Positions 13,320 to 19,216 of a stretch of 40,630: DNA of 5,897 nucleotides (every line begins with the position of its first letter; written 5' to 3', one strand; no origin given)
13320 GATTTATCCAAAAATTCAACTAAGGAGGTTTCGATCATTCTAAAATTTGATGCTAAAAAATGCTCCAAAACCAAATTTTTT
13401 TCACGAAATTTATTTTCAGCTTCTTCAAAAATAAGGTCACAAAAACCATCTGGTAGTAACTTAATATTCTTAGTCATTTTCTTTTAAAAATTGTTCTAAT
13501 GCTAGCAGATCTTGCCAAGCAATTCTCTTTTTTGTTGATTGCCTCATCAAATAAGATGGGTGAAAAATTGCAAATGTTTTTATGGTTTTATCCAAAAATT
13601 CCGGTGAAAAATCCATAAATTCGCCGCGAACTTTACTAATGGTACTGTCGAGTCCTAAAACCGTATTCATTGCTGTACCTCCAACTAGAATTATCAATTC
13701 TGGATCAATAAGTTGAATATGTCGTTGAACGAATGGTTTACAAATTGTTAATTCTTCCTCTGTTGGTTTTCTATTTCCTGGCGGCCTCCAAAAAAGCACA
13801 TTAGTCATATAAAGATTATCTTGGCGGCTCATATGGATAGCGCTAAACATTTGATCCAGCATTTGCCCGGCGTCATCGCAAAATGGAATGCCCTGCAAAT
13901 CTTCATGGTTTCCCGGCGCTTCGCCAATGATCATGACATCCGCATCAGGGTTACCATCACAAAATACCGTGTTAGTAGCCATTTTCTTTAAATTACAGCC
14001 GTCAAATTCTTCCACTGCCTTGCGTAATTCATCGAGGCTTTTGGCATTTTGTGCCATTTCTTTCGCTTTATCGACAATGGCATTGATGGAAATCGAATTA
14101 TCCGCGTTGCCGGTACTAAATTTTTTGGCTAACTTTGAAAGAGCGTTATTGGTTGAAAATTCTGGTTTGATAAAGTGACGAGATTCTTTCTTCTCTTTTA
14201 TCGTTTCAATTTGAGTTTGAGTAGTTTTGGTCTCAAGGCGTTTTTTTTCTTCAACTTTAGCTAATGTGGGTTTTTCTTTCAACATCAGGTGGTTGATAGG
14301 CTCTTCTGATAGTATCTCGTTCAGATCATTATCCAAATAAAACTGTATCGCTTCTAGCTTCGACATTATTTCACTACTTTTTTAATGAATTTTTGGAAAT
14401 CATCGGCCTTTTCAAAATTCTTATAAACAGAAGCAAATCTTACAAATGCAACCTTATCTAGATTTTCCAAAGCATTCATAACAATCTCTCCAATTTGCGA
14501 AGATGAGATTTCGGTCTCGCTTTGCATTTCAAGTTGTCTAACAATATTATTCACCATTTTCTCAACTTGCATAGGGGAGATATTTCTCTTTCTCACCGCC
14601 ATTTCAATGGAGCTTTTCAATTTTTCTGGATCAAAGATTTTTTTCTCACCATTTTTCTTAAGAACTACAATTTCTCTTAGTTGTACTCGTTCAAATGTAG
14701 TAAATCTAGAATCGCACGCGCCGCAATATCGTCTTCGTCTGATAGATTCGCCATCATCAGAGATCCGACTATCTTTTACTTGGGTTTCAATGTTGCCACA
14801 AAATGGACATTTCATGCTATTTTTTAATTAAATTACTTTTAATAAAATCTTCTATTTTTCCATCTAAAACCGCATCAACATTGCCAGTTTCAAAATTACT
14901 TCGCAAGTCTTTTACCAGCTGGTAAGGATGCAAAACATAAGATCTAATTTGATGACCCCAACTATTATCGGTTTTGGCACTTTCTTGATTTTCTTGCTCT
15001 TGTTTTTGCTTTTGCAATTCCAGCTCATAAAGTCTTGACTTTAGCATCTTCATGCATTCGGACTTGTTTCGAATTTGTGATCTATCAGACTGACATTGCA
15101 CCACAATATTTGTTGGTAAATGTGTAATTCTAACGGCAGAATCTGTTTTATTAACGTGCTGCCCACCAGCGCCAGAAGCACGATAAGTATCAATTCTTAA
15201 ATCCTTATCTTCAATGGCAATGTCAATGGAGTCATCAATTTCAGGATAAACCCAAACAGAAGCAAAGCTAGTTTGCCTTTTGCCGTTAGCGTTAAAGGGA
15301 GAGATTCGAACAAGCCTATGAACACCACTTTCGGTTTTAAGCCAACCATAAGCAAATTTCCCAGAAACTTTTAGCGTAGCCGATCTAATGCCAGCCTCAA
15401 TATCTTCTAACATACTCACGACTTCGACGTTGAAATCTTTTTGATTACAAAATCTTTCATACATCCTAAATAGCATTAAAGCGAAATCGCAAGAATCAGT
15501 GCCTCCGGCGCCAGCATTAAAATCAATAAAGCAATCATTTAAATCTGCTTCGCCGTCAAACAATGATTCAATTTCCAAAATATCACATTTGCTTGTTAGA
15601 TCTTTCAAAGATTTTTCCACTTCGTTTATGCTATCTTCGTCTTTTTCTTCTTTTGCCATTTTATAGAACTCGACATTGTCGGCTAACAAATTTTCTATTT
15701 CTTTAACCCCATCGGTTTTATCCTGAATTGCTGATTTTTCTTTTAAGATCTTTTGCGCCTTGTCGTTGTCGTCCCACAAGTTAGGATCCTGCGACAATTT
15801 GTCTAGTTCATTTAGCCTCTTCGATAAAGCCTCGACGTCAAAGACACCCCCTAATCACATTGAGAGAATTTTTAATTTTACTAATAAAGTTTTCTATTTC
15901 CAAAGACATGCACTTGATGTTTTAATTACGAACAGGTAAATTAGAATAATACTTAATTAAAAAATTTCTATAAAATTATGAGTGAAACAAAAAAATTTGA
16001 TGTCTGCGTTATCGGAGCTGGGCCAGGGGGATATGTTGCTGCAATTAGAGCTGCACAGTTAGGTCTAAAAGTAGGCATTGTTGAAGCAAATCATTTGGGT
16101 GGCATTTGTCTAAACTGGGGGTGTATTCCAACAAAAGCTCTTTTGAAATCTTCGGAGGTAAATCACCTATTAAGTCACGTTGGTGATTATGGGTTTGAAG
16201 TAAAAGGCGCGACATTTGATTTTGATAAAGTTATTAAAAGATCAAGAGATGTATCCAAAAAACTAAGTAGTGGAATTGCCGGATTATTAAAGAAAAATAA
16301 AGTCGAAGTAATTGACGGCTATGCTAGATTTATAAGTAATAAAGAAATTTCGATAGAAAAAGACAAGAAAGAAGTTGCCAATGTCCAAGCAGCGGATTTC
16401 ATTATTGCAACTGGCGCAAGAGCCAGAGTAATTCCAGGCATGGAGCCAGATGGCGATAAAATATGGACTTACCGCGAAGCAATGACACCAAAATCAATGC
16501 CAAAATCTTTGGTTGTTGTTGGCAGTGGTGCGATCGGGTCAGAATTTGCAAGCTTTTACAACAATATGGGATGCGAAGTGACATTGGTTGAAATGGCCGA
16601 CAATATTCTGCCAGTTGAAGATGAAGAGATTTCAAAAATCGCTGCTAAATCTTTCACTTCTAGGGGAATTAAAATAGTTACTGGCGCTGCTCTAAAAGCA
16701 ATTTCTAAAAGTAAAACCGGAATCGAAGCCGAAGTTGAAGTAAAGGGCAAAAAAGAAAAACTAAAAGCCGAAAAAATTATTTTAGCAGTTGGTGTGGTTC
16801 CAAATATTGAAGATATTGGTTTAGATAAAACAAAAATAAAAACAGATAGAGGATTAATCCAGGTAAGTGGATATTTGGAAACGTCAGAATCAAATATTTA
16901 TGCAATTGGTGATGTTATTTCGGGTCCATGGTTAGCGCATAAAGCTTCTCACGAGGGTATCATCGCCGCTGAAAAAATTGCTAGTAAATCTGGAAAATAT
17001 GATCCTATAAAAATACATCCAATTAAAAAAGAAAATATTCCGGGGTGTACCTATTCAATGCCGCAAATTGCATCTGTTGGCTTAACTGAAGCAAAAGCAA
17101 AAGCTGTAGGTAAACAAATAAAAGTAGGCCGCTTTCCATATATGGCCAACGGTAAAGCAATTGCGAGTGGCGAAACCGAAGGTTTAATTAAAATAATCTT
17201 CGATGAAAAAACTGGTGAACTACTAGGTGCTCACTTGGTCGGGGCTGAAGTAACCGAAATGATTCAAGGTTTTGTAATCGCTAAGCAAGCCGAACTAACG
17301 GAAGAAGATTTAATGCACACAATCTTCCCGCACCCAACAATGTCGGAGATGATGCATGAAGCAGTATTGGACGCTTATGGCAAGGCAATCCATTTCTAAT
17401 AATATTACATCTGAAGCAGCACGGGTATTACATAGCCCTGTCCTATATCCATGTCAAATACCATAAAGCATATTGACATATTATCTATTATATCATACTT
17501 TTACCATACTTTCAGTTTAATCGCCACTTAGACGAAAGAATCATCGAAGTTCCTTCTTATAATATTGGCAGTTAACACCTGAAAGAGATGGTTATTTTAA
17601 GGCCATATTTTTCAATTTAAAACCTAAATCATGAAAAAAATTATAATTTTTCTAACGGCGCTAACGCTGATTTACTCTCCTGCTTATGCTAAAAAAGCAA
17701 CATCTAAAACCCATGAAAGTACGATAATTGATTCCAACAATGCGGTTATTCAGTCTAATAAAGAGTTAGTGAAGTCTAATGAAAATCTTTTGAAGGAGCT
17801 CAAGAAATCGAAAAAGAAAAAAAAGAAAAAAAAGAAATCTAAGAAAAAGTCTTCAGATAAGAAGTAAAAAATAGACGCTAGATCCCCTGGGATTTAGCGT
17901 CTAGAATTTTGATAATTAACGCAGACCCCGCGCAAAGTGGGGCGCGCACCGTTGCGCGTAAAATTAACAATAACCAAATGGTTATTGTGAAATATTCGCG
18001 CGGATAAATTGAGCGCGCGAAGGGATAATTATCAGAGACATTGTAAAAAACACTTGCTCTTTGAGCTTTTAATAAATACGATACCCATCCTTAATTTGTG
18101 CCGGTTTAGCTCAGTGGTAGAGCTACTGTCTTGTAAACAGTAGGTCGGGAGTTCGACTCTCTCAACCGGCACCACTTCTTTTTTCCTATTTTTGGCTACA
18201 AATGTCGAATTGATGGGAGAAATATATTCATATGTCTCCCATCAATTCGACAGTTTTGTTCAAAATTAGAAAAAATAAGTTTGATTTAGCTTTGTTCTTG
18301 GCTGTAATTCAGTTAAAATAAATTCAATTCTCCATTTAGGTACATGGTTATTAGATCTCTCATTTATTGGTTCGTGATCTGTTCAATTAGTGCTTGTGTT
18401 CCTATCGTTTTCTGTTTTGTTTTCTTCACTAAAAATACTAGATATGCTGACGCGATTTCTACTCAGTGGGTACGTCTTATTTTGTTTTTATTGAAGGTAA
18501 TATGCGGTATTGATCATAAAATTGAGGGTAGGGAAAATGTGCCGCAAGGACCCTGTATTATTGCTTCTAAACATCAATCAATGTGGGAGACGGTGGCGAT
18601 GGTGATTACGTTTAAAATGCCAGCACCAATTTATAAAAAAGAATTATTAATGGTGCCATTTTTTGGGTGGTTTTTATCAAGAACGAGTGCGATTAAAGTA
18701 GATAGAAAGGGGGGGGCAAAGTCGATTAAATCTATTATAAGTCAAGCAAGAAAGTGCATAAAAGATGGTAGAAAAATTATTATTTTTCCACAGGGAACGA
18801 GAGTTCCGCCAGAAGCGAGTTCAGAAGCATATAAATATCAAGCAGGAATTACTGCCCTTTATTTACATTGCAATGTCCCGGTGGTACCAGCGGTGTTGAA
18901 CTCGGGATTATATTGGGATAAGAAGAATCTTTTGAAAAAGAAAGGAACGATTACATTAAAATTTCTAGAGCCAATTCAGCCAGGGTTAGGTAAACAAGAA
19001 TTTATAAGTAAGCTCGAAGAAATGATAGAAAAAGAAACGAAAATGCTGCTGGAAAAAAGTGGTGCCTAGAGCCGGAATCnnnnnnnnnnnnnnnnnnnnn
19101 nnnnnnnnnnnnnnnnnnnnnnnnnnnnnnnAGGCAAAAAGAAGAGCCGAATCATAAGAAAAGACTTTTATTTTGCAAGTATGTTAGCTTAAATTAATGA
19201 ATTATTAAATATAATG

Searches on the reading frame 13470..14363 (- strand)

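Call 86: search_protein_families(library=pfam, proteins=[window:13470-14363:-], max_evalue=0.00001)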
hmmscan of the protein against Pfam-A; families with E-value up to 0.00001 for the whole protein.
window:13470-14363:- (297 aa): 1 family
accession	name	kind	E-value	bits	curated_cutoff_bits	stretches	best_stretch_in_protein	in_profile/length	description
PF03167.25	UDG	-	2.7e-34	118.7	24.3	1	136-286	3-140/141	Uracil DNA glycosylase superfamily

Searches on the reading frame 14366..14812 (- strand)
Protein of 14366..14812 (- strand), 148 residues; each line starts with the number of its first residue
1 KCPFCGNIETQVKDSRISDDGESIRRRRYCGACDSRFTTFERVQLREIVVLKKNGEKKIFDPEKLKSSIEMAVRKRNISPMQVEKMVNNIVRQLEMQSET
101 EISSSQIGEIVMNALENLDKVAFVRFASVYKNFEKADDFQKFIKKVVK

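Call 86: search_protein_families(library=pfam, proteins=[window:14366-14812:-], max_evalue=0.00001)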
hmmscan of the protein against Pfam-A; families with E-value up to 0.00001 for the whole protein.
window:14366-14812:- (148 aa): 2 families
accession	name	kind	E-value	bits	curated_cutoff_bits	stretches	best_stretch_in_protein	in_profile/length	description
PF03477.21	ATP-cone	-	2.7e-20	73.1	25.8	1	49-135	2-87/88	ATP cone domain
PF22811.2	Zn_ribbon_NrdR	-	3.1e-18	65.9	27.2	1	1-41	2-42/42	Transcriptional repressor NrdR-like, N-terminal domain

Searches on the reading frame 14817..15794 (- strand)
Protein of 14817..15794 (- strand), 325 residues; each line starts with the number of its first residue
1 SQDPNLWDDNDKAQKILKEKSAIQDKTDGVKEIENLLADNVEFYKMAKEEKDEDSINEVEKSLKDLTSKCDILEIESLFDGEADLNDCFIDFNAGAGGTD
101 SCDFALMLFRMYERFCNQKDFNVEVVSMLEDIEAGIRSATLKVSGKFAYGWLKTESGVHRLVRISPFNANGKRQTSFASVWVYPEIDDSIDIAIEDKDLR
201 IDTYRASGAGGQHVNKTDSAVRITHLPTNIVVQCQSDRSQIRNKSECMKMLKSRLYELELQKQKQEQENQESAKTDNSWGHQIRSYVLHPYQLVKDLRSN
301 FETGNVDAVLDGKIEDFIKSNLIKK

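Call 86: search_protein_families(library=pfam, proteins=[window:14817-15794:-], max_evalue=0.00001)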
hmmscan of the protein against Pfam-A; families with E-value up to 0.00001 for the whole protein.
window:14817-15794:- (325 aa): 2 families
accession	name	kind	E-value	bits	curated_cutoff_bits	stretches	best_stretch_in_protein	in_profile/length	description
PF03462.23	PCRF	-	4.8e-51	173.8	24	1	2-180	13-194/194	PCRF domain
PF00472.26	RF-1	-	4.2e-44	149.7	35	1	189-298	2-116/116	RF-1 domain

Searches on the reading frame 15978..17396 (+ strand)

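Call 6: search_protein_families(library=pfam, proteins=[window:15978-17396:+], max_evalue=0.001)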
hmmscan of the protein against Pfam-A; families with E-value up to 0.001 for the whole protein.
window:15978-17396:+ (473 aa): 15 families
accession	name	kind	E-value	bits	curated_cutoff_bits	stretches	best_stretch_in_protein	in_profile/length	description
PF07992.20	Pyr_redox_2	-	1.7e-70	238.2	26.1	1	7-327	1-291/291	Pyridine nucleotide-disulphide oxidoreductase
PF02852.28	Pyr_redox_dim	-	6e-39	133.1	25.3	1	354-462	1-109/110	Pyridine nucleotide-disulphide oxidoreductase, dimerisation domain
PF00070.33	Pyr_redox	-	7.1e-23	81.4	22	1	178-256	2-80/82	Pyridine nucleotide-disulphide oxidoreductase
PF13738.12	Pyr_redox_3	-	4.6e-10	39.7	30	1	11-311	2-305/305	Pyridine nucleotide-disulphide oxidoreductase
PF13450.12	NAD_binding_8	-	4.9e-09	36.8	21.9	0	11-44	1-35/68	NAD(P)-binding Rossmann-like domain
PF12831.13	FAD_oxidored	-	3.2e-08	33.7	27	1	8-43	1-37/416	FAD dependent oxidoreductase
PF01134.28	GIDA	-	5.1e-07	29.5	22.1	1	8-69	1-60/391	Glucose inhibited division protein A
PF03486.20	HI0933_like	-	6.6e-07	29.5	50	0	8-39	2-33/244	HI0933-like protein Rossmann domain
PF01266.30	DAO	-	1.1e-06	28.9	27.9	0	8-41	1-35/353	FAD dependent oxidoreductase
PF13434.12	Lys_Orn_oxgnase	-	4.2e-05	23.3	21.3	0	123-218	133-233/339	L-lysine 6-monooxygenase/L-ornithine 5-monooxygenase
PF02826.25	2-Hacid_dh_C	-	5.1e-05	23.2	25.1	0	163-209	23-70/178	D-isomer specific 2-hydroxyacid dehydrogenase, NAD binding domain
PF02737.24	3HCDH_N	-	0.00012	22.5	22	1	179-242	3-67/180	3-hydroxyacyl-CoA dehydrogenase, NAD binding domain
PF00890.30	FAD_binding_2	-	0.00012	21.8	20.4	1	8-41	1-34/414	FAD binding domain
PF01494.25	FAD_binding_3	-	0.00019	21.2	22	0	7-37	2-32/349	FAD binding domain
PF05834.18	Lycopene_cycl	-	0.00093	18.8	23.4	0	8-38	1-33/380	Lycopene cyclase protein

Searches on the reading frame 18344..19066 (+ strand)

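Call 86: search_protein_families(library=pfam, proteins=[window:18344-19066:+], max_evalue=0.00001)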
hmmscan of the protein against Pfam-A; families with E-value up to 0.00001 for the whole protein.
window:18344-19066:+ (241 aa): 1 family
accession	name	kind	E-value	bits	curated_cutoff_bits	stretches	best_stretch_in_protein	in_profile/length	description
PF01553.26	Acyltransferase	-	1.8e-19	70.3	23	1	59-185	3-131/132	Acyltransferase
